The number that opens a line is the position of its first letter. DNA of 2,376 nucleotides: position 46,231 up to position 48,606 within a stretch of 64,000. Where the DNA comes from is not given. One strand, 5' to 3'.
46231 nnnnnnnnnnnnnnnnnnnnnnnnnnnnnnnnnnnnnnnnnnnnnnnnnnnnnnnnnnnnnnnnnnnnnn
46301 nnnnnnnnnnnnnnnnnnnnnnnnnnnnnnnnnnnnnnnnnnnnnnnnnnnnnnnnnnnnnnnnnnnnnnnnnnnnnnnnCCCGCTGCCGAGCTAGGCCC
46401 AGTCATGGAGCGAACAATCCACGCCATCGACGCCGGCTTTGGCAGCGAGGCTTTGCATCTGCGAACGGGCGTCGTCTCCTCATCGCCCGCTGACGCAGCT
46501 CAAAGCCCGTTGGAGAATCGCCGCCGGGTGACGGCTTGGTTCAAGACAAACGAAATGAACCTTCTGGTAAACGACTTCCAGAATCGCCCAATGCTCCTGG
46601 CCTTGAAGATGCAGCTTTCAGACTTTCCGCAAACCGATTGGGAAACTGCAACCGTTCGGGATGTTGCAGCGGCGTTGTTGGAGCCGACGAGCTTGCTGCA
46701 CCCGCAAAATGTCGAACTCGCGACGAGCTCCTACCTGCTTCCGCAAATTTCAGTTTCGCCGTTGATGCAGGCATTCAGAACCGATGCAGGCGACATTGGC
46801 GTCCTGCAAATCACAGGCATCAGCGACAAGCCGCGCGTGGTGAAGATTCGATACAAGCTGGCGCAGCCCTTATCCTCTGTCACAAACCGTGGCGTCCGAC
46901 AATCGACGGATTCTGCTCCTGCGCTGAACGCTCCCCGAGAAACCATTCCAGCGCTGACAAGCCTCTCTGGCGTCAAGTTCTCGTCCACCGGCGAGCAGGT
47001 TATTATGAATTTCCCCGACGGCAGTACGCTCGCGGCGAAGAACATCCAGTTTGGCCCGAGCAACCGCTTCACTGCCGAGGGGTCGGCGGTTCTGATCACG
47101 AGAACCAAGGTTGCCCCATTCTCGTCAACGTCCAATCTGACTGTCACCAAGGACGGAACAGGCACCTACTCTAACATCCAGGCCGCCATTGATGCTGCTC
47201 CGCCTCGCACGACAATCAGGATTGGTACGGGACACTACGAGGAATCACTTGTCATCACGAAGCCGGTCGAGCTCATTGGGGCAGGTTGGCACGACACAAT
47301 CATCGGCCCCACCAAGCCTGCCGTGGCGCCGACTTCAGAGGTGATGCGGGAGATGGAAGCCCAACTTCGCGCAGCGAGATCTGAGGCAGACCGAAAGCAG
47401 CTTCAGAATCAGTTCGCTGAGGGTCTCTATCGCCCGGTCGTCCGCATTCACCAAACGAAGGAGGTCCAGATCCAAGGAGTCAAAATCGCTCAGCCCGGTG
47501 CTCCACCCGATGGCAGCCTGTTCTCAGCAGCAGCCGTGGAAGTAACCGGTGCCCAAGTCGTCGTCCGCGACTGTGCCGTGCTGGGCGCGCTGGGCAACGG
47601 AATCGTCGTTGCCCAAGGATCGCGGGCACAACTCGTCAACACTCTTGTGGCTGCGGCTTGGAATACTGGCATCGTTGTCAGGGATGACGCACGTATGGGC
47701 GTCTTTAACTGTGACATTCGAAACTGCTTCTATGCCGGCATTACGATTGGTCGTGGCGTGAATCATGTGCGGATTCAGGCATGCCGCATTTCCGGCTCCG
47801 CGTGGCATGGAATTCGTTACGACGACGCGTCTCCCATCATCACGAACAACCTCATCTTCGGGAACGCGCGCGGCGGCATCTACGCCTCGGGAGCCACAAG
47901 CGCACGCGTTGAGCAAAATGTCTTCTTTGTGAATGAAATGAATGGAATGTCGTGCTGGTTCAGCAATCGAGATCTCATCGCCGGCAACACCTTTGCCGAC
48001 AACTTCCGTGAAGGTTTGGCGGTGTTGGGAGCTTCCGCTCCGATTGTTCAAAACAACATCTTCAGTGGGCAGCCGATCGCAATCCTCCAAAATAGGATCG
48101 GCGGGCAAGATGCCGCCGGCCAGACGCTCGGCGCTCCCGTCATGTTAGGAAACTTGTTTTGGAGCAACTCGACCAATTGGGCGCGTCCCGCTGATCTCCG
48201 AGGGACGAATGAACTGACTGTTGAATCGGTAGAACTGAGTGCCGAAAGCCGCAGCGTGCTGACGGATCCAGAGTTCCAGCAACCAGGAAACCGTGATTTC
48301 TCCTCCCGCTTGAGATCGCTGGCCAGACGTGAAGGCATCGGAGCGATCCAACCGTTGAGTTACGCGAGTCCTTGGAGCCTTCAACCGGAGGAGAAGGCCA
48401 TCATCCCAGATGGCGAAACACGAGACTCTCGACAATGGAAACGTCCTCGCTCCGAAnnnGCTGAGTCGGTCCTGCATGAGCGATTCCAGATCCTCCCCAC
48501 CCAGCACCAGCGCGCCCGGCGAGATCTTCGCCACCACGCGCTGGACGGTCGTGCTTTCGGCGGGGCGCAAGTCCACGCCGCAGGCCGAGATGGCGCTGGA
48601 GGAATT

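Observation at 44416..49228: A Hanks Ser/Thr kinase fused to a Wzz/PCP-like domain and a beta-helix ectodomain, followed by an ECF sigma factor with no anti-sigma gene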

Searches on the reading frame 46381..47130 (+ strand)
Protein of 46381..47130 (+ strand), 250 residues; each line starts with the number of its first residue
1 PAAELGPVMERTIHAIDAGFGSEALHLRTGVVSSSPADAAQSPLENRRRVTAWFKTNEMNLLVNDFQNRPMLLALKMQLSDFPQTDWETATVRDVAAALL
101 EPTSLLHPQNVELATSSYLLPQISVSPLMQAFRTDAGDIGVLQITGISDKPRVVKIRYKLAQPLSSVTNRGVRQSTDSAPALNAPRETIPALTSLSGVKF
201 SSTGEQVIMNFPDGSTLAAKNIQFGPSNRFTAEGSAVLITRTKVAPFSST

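Call 63: predict_structure(alignment_id=A7)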
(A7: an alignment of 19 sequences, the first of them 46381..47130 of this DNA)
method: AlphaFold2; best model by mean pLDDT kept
length: 250 residues; sequences in the alignment: 19
mean_pLDDT: 73.7   pTM: 0.61
mean pLDDT of the five models: 73.7, 73.2, 72.1, 71.6, 70.9
residues with pLDDT >= 90: 86; 70-90: 69; 50-70: 40; < 50: 55
segments of 3 or more residues with pLDDT < 50: 107-114, 176-181, 183-194, 225-250
pLDDT, mean of each block of 10 residues (from residue 1): 92 82 93 84 72 90 86 89 92 95 58 57 68 95 93 95 74 50 43 60 79 77 46 37 35
secondary structure, 60 per line:
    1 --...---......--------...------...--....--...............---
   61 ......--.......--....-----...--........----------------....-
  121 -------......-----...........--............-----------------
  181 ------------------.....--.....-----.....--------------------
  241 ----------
elements in order: E3-5 E9-14 E23-25 E32-34 H37-40 H43-57 E61-66 E69-75 E78-81 H92-99 E116-119 E128-133 E139-149 E152-163 E199-203 E206-210 E216-220

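Call 67: fold_search(model_id=the predicted structure, library=pdb)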
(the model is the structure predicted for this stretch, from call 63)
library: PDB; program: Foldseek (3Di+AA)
matches with E <= 10: 587; with E <= 0.001: 0
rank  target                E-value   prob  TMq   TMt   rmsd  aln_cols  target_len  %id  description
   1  6eu8                  1.2e-02  0.99  0.35  0.44   9.7       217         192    9  Crystal structure of Tannerella forsythia Apo HmuY analog (TFO) (released 2018-10-24)
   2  6r2h_B                9.0e-02  0.95  0.36  0.47   9.5       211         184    9  Crystal structure of Apo PinO from Porphyromonas gingivitis (released 2020-01-15)
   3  8b6a_A                1.3e-01  0.77  0.31  0.42  11.7       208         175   10  Crystal structure of BfrB protein from Bacteroides fragilis NCTC 9343 (released 2023-05-31)
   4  6ewm_A                1.5e-01  0.72  0.31  0.40   9.6       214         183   13  Crystal structure of heme free PORPHYROMONAS GINGIVALIS HEME-BINDING PROTEIN HMUY (released 2018-10-24)
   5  8b6a_B                1.6e-01  0.75  0.30  0.41  11.9       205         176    9  Crystal structure of BfrB protein from Bacteroides fragilis NCTC 9343 (released 2023-05-31)
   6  6r2h_A                1.7e-01  0.84  0.35  0.44   9.5       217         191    8  Crystal structure of Apo PinO from Porphyromonas gingivitis (released 2020-01-15)
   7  3h8t_A                2.0e-01  0.54  0.29  0.37  10.7       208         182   11  Structure of Porphyromonas gingivalis heme-binding protein HmuY in complex with Heme (released 2009-05-12)
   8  3u22_A                2.6e-01  0.75  0.32  0.42  11.9       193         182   10  Crystal structure of a putative HmuY_like heme binding protein (BVU_2192) from Bacteroides vulgatus ATCC 8482 at 2.12  (released 2012-01-25)
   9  9xqs_A                3.8e-01  0.04  0.12  0.04  30.8       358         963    9  Structure of the inner peripheral region in the phage phiKZ baseplate complex (released 2026-02-11)
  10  4gbs_A                4.0e-01  0.75  0.36  0.47   7.3       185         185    6  Crystal structure of a putative lipoprotein (BF2707) from Bacteroides fragilis NCTC 9343 at 2.75 A resolution (released 2012-10-10)
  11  8eon_D                4.7e-01  0.06  0.11  0.13  21.3       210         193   11  Pseudomonas phage E217 baseplate complex (released 2023-07-26)
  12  9b45_S                5.3e-01  0.07  0.12  0.16  19.4       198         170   10  Pseudomonas phage Pa193 baseplate complex and tail fiber (released 2024-10-16)
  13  3dz3_A                5.3e-01  0.05  0.14  0.14  13.9       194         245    9  Human AdoMetDC F223A mutant with covalently bound S-Adenosylmethionine methyl ester (released 2009-03-10)
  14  3ep5_A                5.3e-01  0.04  0.10  0.11  14.4       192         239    8  Human AdoMetDC E178Q mutant with no putrescine bound (released 2008-12-23)
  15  6kyl_D                5.9e-01  0.08  0.17  0.23  12.3       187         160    9  Crystal Structure of Phosphatidic acid Transporter Ups1/Mdm35 in Complex with (2R)-3-(phosphonooxy)propane-1,2-diyl di (released 2019-10-02)
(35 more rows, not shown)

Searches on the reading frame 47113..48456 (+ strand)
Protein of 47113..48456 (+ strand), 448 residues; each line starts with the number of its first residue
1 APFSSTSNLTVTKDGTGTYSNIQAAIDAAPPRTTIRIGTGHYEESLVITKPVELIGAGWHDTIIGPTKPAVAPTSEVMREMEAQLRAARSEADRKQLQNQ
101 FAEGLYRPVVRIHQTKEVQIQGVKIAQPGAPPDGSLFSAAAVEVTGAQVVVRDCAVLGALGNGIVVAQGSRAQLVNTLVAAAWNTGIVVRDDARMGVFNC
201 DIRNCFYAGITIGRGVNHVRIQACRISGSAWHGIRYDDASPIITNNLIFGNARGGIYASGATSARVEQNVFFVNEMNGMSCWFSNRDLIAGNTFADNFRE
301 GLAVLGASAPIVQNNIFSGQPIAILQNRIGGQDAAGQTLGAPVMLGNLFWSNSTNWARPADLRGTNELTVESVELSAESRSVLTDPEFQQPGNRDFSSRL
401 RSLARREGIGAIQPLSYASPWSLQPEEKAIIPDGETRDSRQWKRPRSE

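Call 69: search_solved_structures(query=window:47113-48456:+, max_evalue=1)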
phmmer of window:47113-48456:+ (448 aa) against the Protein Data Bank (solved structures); distinct sequences matched with E-value up to 1: 2.
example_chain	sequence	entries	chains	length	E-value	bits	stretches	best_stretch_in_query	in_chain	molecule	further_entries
1gq8_A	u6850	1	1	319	0.035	16.2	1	7-68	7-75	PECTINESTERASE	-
1xg2_A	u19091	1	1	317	0.5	12.3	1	7-64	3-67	Pectinesterase 1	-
